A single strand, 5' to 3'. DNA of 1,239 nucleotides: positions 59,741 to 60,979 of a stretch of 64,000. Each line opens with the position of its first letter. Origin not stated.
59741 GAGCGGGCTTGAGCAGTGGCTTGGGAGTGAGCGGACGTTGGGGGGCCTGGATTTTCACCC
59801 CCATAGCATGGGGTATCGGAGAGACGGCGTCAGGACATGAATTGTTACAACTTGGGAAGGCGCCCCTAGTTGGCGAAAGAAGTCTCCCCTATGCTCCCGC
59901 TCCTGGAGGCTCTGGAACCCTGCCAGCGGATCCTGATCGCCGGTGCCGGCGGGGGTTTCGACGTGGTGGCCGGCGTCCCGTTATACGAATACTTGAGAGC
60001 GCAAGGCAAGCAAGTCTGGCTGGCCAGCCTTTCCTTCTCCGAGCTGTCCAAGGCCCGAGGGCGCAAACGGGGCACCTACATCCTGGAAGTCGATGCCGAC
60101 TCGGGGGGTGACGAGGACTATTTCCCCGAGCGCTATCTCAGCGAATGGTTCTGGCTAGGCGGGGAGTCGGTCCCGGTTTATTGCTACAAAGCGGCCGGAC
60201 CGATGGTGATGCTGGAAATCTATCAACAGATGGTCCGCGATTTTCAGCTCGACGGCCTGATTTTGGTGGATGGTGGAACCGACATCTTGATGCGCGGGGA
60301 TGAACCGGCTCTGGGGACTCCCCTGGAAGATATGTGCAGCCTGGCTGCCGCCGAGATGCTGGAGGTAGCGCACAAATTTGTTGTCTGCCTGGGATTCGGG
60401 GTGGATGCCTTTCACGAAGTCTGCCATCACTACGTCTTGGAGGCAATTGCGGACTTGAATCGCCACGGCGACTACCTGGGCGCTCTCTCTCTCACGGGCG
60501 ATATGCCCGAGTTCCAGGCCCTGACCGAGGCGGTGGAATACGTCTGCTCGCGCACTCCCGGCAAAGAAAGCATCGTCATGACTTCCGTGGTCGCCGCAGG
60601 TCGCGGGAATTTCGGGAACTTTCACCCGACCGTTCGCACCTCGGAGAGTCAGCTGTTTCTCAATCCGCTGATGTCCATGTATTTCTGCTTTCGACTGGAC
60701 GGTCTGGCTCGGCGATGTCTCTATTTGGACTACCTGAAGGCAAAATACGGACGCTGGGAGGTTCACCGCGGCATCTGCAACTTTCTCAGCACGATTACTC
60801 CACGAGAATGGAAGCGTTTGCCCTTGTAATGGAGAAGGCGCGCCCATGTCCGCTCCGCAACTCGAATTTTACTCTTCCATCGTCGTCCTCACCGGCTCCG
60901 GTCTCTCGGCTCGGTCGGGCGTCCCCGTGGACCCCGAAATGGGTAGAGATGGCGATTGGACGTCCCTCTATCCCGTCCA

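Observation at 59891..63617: Operon: DUF1152-like protein, Sir2-like/GGDEF-like fusion with degenerate signature motifs in both domains, TspO, zinc-ribbon SAM methyltransferase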

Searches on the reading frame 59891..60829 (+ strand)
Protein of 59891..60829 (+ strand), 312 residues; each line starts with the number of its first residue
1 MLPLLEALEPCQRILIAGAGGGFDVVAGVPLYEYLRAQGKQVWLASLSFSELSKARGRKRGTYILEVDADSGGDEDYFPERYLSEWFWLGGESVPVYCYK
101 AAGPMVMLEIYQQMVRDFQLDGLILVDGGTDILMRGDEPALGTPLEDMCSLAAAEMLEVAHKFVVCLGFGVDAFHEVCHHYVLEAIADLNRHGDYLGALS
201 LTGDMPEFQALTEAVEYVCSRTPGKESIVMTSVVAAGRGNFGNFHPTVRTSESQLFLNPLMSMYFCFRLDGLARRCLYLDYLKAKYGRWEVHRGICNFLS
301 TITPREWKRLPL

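Call 3: search_protein_families(library=pfam, proteins=[window:59891-60829:+], max_evalue=1)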
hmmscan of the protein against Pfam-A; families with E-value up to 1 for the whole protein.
window:59891-60829:+ (312 aa): 1 family
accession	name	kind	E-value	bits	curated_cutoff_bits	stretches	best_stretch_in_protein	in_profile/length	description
PF06626.17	DUF1152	-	4.4e-22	79.1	27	2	103-283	101-267/295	Protein of unknown function (DUF1152)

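Call 4: search_protein_families(library=ncbifam, proteins=[window:59891-60829:+], max_evalue=1)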
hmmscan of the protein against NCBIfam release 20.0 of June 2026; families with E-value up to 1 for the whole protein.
window:59891-60829:+ (312 aa): 0 families

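Call 5: search_protein_families(library=padloc, proteins=[window:59891-60829:+], max_evalue=1)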
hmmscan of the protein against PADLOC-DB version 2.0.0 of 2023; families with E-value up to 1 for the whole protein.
window:59891-60829:+ (312 aa): 0 families

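Call 16: search_solved_structures(query=window:59891-60829:+, max_evalue=10)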
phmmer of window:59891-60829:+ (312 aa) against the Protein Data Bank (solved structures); distinct sequences matched with E-value up to 10: 4.
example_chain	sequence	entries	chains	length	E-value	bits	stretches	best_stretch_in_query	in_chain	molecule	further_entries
6zxt_A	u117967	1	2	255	0.89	12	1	109-232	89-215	Ribose-5-phosphate isomerase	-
1bc5_A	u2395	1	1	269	1.4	11.4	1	160-227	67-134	CHEMOTAXIS RECEPTOR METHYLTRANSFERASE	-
1af7_A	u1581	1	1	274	1.4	11.3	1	160-227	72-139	CHEMOTAXIS RECEPTOR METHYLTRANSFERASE CHER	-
2hr2_A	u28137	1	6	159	1.4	11.3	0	204-232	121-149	Hypothetical protein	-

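Call 17: find_homologous_proteins(query=window:59891-60829:+, max_evalue=0.001)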
Query window:59891-60829:+ (312 aa): 3307 proteins with E <= 0.001 among 7818 candidates; the best 120 are listed.
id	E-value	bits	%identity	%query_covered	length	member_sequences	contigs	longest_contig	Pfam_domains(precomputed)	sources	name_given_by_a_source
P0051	3.0e-213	725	100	100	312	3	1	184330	PF06626.18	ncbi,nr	ncbi:MAG: DUF1152 domain-containing protein [Candidatus Eremiobacteraeota bacterium]|nr:DUF1152 doma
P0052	3.9e-191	652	89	100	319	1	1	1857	PF06626.18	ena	-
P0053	2.4e-184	630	86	100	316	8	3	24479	PF06626.18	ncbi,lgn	-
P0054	1.2e-183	628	84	100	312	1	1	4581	PF06626.18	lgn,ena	-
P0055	3.9e-182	623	84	100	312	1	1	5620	PF06626.18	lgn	-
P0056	7.1e-182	622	83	100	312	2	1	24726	PF06626.18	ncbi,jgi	jgi:hypothetical protein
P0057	1.3e-176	605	82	100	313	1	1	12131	PF06626.18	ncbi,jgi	jgi:hypothetical protein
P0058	1.1e-175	602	84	100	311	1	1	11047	PF06626.18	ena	-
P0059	1.5e-175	601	81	100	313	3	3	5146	PF06626.18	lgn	-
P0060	1.5e-173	595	82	99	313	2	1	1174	PF06626.18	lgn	-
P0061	5.4e-171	586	81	99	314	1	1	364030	PF06626.18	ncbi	ncbi:MAG: DUF1152 domain-containing protein [Vulcanimicrobiota bacterium]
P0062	1.3e-170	585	81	100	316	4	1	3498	PF06626.18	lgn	-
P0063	5.2e-160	550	75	100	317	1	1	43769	PF06626.18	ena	-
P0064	2.5e-159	548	75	99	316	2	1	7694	PF06626.18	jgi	-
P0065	3.8e-157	541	75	100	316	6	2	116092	PF06626.18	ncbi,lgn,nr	ncbi:DUF1152 domain-containing protein [bacterium]|nr:DUF1152 domain-containing protein [bacterium]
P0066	1.7e-156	538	75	100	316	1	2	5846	PF06626.18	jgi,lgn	-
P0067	1.1e-153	529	74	100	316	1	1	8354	PF06626.18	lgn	-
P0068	2.5e-152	525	72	100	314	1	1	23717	PF06626.18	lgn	-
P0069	9.5e-151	520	72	100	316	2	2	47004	PF06626.18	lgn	-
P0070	1.4e-149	516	71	100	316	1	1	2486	PF06626.18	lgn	-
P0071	3.5e-145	501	69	100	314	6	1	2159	PF06626.18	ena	-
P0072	1.5e-133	463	69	92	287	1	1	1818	PF06626.18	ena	-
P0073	7.0e-132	458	62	100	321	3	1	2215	PF06626.18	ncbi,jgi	-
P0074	2.2e-131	456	65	98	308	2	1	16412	PF06626.18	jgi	jgi:hypothetical protein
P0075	2.6e-131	456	70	90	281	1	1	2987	PF06626.18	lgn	-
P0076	4.0e-130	452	63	100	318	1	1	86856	PF06626.18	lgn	-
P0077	2.1e-129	449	64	100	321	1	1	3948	PF06626.18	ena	-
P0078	3.5e-129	449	64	100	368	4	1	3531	PF06626.18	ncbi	-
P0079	3.2e-127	442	61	100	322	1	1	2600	PF06626.18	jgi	jgi:hypothetical protein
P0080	3.3e-127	442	61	100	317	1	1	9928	PF06626.18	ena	-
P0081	1.3e-126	440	60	99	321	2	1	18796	PF06626.18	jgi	-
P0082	1.4e-126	440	62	100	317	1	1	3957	PF06626.18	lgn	-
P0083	5.0e-126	438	61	100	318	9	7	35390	PF06626.18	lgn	-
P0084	1.3e-125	437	63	100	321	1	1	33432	PF06626.18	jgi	jgi:hypothetical protein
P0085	1.2e-124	434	62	100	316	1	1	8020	PF06626.18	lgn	-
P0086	3.2e-124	432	61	100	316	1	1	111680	PF06626.18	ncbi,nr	ncbi:MAG: DUF1152 domain-containing protein [Candidatus Eremiobacteraeota bacterium]|nr:DUF1152 doma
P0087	1.7e-123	430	60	100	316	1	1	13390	PF06626.18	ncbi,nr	ncbi:MAG: DUF1152 domain-containing protein [Armatimonadetes bacterium]|nr:DUF1152 domain-containing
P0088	3.1e-123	429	58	99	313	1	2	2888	PF06626.18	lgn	-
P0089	2.2e-122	426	60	100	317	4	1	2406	PF06626.18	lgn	-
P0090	7.3e-122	425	60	100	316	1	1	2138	PF06626.18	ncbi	ncbi:MAG: DUF1152 domain-containing protein [Candidatus Eremiobacterota bacterium]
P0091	3.6e-121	422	58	99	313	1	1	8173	PF06626.18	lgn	-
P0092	4.7e-121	422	60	99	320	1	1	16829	PF06626.18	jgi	jgi:hypothetical protein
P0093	1.6e-119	417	58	100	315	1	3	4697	PF06626.18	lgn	-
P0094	5.0e-119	415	59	100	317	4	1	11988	PF06626.18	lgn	-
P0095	6.7e-119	415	60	99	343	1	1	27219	PF06626.18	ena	-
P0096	1.5e-118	414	57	100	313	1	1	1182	PF06626.18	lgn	-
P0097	5.3e-118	412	57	99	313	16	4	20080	PF06626.18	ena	-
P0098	6.0e-118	412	59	99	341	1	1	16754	PF06626.18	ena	-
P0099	6.6e-116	405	58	99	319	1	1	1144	PF06626.18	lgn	-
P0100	2.6e-114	400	56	99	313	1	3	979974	PF06626.18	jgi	jgi:hypothetical protein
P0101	3.8e-114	399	57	99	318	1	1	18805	PF06626.18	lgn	-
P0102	8.8e-114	398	63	92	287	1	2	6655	PF06626.18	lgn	-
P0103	9.8e-114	398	59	100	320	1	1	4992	PF06626.18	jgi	jgi:hypothetical protein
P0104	1.6e-113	397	55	100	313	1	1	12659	PF06626.18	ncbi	-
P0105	9.6e-113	395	55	99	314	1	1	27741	PF06626.18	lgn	-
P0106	1.3e-112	394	55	99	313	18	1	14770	PF06626.18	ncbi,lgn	-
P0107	2.1e-112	394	58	100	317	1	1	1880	PF06626.18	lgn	-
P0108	3.3e-111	390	55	96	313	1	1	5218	PF06626.18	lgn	-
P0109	4.0e-111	389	57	100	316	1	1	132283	PF06626.18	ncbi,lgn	-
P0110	4.7e-111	389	55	99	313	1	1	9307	PF06626.18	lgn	-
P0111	1.4e-110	388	54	99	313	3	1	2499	PF06626.18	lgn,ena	-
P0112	2.3e-110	387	57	99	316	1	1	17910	PF06626.18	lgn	-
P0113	5.8e-109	382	55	100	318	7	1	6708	PF06626.18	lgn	-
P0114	6.3e-108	379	55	100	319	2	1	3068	PF06626.18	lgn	-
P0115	8.3e-108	379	54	99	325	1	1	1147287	PF06626.18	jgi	jgi:hypothetical protein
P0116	2.5e-107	377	54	99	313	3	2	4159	PF06626.18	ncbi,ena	-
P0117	5.2e-107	376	53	99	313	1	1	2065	PF06626.18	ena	-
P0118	6.8e-107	376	55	99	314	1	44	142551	PF06626.18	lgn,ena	-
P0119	1.2e-106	375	56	99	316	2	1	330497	PF06626.18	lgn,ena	-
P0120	1.7e-106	374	54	99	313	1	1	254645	PF06626.18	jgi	jgi:hypothetical protein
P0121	3.4e-106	373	53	99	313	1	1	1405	PF06626.18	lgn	-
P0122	1.0e-105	372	53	99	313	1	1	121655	PF06626.18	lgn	-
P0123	1.6e-105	371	54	100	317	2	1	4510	PF06626.18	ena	-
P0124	3.4e-105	370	55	99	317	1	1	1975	PF06626.18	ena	-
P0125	1.0e-104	368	54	100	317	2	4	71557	PF06626.18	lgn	-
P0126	1.3e-104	368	54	100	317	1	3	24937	PF06626.18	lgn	-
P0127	1.9e-104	368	52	99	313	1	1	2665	PF06626.18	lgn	-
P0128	2.0e-104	367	53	99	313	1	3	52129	PF06626.18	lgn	-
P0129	3.1e-104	367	55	100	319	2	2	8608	PF06626.18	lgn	-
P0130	1.4e-103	365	54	100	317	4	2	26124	PF06626.18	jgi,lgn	jgi:hypothetical protein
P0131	4.3e-103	363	54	100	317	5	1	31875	PF06626.18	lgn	-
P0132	2.2e-101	357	54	99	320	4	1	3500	PF06626.18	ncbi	-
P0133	1.1e-99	352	51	99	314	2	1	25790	PF06626.18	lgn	-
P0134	2.9e-99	350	50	99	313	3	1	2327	PF06626.18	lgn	-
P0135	2.1e-98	348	52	99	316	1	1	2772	PF06626.18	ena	-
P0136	8.6e-98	346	54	100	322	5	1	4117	PF06626.18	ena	-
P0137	3.4e-97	344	54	100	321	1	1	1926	PF06626.18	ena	-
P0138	5.7e-97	343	53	100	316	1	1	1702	PF06626.18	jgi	jgi:hypothetical protein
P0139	1.3e-96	342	52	100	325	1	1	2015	PF06626.18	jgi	jgi:hypothetical protein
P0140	4.7e-96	340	51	100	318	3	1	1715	PF06626.18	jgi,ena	-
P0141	7.2e-96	339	52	100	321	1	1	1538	PF06626.18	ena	-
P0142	1.1e-95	339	52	100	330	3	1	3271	PF06626.18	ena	-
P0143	7.3e-95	336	52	99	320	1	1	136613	PF06626.18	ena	-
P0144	2.2e-94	334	51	100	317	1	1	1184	PF06626.18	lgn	-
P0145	4.3e-94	333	51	100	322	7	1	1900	PF06626.18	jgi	-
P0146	4.4e-94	333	52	100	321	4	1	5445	PF06626.18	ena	-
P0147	7.0e-94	333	52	100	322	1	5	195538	PF06626.18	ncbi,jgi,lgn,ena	jgi:hypothetical protein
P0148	8.2e-94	333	55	90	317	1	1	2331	PF06626.18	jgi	jgi:hypothetical protein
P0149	8.4e-94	333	53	95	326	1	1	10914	PF06626.18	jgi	jgi:hypothetical protein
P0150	8.6e-94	332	53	95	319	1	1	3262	PF06626.18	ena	-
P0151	1.0e-93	332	54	95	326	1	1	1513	PF06626.18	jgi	jgi:hypothetical protein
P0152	1.3e-93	332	52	99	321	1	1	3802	PF06626.18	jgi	jgi:hypothetical protein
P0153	1.5e-93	332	50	99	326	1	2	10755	PF06626.18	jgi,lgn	jgi:hypothetical protein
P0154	1.6e-93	332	55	90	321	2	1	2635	PF06626.18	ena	-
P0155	2.0e-93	331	54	96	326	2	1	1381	PF06626.18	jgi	-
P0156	2.4e-93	331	53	95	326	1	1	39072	PF06626.18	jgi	jgi:hypothetical protein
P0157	2.4e-93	331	53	94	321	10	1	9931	PF06626.18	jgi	-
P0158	3.2e-93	331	52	100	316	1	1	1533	PF06626.18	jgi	jgi:hypothetical protein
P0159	3.4e-93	331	52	100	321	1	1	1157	PF06626.18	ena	-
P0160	3.4e-93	331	54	95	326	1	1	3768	PF06626.18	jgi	jgi:hypothetical protein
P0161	4.5e-93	330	52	99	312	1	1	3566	PF06626.18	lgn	-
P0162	8.6e-93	329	51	100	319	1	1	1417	PF06626.18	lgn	-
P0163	8.8e-93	329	53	95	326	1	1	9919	PF06626.18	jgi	jgi:hypothetical protein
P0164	1.3e-92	329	52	99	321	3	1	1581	PF06626.18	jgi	-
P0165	1.5e-92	328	52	99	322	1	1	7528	PF06626.18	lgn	-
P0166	1.8e-92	328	54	90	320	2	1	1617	PF06626.18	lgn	-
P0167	3.9e-92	327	52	100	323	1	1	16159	PF06626.18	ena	-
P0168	4.9e-92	327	53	94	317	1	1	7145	PF06626.18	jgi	jgi:hypothetical protein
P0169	4.9e-92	327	50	99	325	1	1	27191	PF06626.18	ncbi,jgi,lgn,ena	jgi:hypothetical protein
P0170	5.1e-92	327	53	92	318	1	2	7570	PF06626.18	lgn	-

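Call 19: find_related_loci(query=A2, collection=genome_contigs, flank=6000)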
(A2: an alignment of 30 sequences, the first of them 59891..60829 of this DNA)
Query A2 (312 aa) in genome_contigs; peptide patterns used: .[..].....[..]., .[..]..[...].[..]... (x = any residue, [..] = any of these).
599 stretches matched a pattern (row limit reached: there are more); 559 encode a relative of the query (tblastn E <= 1e-3); the best 80 are kept; 80 distinct loci.
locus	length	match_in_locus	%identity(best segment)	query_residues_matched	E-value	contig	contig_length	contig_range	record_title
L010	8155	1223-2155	86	2-312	0e+0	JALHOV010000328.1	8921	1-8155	MAG: Vulcanimicrobiota bacterium isolate bin.189_sub c_000000027566, whole genome shotgun sequence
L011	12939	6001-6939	62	2-312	1e-130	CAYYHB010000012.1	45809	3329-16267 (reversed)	MAG TPA_asm: uncultured Burkholderiales bacterium isolate SRP329715_co1_347 genome assembly, contig: NODE_976_length_458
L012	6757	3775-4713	61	2-312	3e-127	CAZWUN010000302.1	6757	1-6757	MAG TPA_asm: uncultured Burkholderiales bacterium isolate SRP329715_co1_362 genome assembly, contig: NODE_17449_length_6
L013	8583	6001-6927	55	3-311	3e-116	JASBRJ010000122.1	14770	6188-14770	MAG: bacterium isolate BWSM_10 k141_1070958, whole genome shotgun sequence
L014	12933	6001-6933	57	2-312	2e-115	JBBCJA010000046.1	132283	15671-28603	MAG: Selenomonadaceae bacterium isolate MAG_CPA_14 P10A_000000115810, whole genome shotgun sequence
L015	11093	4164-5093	57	3-312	2e-113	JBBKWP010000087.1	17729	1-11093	MAG: Candidatus Xenobia bacterium isolate metabat_bins.273 k119_1849024, whole genome shotgun sequence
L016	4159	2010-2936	54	3-311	6e-114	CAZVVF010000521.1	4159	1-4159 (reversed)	MAG TPA_asm: uncultured Burkholderiales bacterium isolate SRP118108_co5_471 genome assembly, contig: NODE_30729_length_4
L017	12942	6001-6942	54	3-312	2e-106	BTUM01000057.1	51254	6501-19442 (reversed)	MAG: Candidatus Xenobia bacterium AMX-MBFR-33 DNA, sequence057, whole genome shotgun sequence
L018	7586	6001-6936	50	2-312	1e-95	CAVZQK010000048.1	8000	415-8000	MAG: uncultured Chloroflexia bacterium isolate MFD09603.bin.2.180 genome assembly, contig: contig_59822, whole genome sh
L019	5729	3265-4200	48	2-312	2e-94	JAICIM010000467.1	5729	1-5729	MAG: Ktedonobacteraceae bacterium isolate GZL_FP_2_bin.97 k141_3271227_length_5729_cov_13.1321, whole genome shotgun seq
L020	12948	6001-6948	49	2-312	3e-94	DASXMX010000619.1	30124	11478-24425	MAG TPA_asm: Tepidisphaeraceae bacterium isolate SMAG_U5339 k141_3273026, whole genome shotgun sequence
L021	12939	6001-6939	48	2-312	2e-93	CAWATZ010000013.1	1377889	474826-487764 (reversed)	MAG: uncultured Planctomycetota bacterium isolate MFD02248.bin.2.136 genome assembly, contig: contig_31527, whole genome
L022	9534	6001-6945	49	2-312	4e-93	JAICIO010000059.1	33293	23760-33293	MAG: Phycisphaerae bacterium isolate GZL_FP_2_bin.106 k141_613622_length_33293_cov_13.2613, whole genome shotgun sequenc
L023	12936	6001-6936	50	1-312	3e-92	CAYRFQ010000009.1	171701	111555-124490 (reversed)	MAG TPA_asm: uncultured Alcaligenaceae bacterium isolate SRP128890_co1_8 genome assembly, contig: NODE_86_length_171701_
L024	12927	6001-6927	49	4-311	7e-91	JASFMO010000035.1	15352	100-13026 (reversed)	MAG: Gemmatimonadales bacterium isolate D0817S02metaG_Bin_254 D0817S02metaG_FD_scaffold_504_c1, whole genome shotgun seq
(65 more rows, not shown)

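Call 24: predict_structure(alignment_id=A2)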
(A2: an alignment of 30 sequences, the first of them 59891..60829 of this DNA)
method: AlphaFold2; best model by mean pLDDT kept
length: 312 residues; sequences in the alignment: 30
mean_pLDDT: 94.1   pTM: 0.93
mean pLDDT of the five models: 94.1, 94.0, 93.2, 92.5, 91.0
residues with pLDDT >= 90: 276; 70-90: 33; 50-70: 3; < 50: 0
segments of 3 or more residues with pLDDT < 50: none
pLDDT, mean of each block of 10 residues (from residue 1): 92 97 93 98 96 93 95 93 98 97 93 98 97 93 89 97 96 87 96 96 95 97 93 95 90 88 97 96 94 93 91 57
secondary structure, 60 per line:
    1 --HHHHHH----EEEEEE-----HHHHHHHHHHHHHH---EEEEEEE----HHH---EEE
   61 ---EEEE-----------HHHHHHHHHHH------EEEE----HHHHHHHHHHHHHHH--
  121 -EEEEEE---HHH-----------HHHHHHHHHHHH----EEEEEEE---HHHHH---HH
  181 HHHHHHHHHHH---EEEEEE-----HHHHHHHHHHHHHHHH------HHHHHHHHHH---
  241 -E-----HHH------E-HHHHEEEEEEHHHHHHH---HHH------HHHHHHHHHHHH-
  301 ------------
elements in order: H3-8 E13-18 H24-37 E41-47 E58-60 E64-67 H79-89 E96-99 H104-118 E122-127 H145-156 E161-167 H171-175 H179-191 E195-200 H206-221 H228-237 H259-262 E263-268 H269-275 H288-299

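Call 73: fold_search(model_id=the predicted structure, library=pdb)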
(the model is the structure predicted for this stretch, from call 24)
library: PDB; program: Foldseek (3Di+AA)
matches with E <= 10: 1149; with E <= 0.001: 0
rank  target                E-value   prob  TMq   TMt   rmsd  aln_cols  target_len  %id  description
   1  4xm2_B                3.5e-03  0.99  0.37  0.43   7.9       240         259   11  N,N'-diacetylchitobiose deacetylase from Pyrococcus furiosus in the absence of cadmium (released 2015-06-10)
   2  4xm0_C                4.4e-03  0.99  0.37  0.43   7.9       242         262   10  N,N'-diacetylchitobiose deacetylase (SeMet derivative) from Pyrococcus furiosus in the absence of cadmium (released 2015-06-10)
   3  5bmo_C                4.4e-03  0.98  0.37  0.46   7.0       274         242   12  LnmX protein, a putative GlcNAc-PI de-N-acetylase from Streptomyces atroolivaceus (released 2015-06-10)
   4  5ksq_B                4.4e-03  0.97  0.28  0.33   8.6       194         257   12  Stationary phase survival protein E (SurE) from Xylella fastidiosa (released 2017-07-19)
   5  4ewl_B                4.4e-03  0.97  0.33  0.35  10.1       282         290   11  Crystal Structure of MshB with glycerol and Acetate bound in the active site (released 2012-09-26)
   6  3thr_B                4.6e-03  0.99  0.27  0.29   5.6       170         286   15  Crystal structure of rat native liver Glycine N-methyltransferase complexed with 5-methyltetrahydrofolate monoglutamat (released 2011-11-16)
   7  3thr_C                4.9e-03  0.95  0.25  0.27   5.9       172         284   13  Crystal structure of rat native liver Glycine N-methyltransferase complexed with 5-methyltetrahydrofolate monoglutamat (released 2011-11-16)
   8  3thr_D                5.6e-03  0.98  0.27  0.28   5.8       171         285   15  Crystal structure of rat native liver Glycine N-methyltransferase complexed with 5-methyltetrahydrofolate monoglutamat (released 2011-11-16)
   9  5bmo_A                5.6e-03  0.97  0.37  0.46   7.6       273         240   11  LnmX protein, a putative GlcNAc-PI de-N-acetylase from Streptomyces atroolivaceus (released 2015-06-10)
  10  4xm0_B                6.3e-03  0.99  0.37  0.44   5.6       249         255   12  N,N'-diacetylchitobiose deacetylase (SeMet derivative) from Pyrococcus furiosus in the absence of cadmium (released 2015-06-10)
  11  5ksq_A                6.6e-03  0.96  0.28  0.33  10.0       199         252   12  Stationary phase survival protein E (SurE) from Xylella fastidiosa (released 2017-07-19)
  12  1r8y_E                7.0e-03  0.98  0.27  0.28   5.7       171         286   16  Crystal Structure of Mouse Glycine N-Methyltransferase (Monoclinic Form) (released 2004-09-21)
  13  5h02                  7.0e-03  0.97  0.26  0.31   5.4       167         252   13  Crystal structure of Methanohalophilus portucalensis glycine sarcosine N-methyltransferase tetramutant (H21G, E23T, E24N (released 2016-11-23)
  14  8bgo_A                8.4e-03  0.96  0.40  0.45   7.6       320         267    8  N,N-diacetylchitobiose deacetylase from Pyrococcus chitonophagus with substrate N,N-diacetylchitobiose (released 2023-01-11)
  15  5hij                  8.4e-03  0.95  0.24  0.29   6.4       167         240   12  Crystal structure of glycine sarcosine N-methyltransferase from Methanohalophilus portucalensis in complex with betaine (released 2016-11-23)
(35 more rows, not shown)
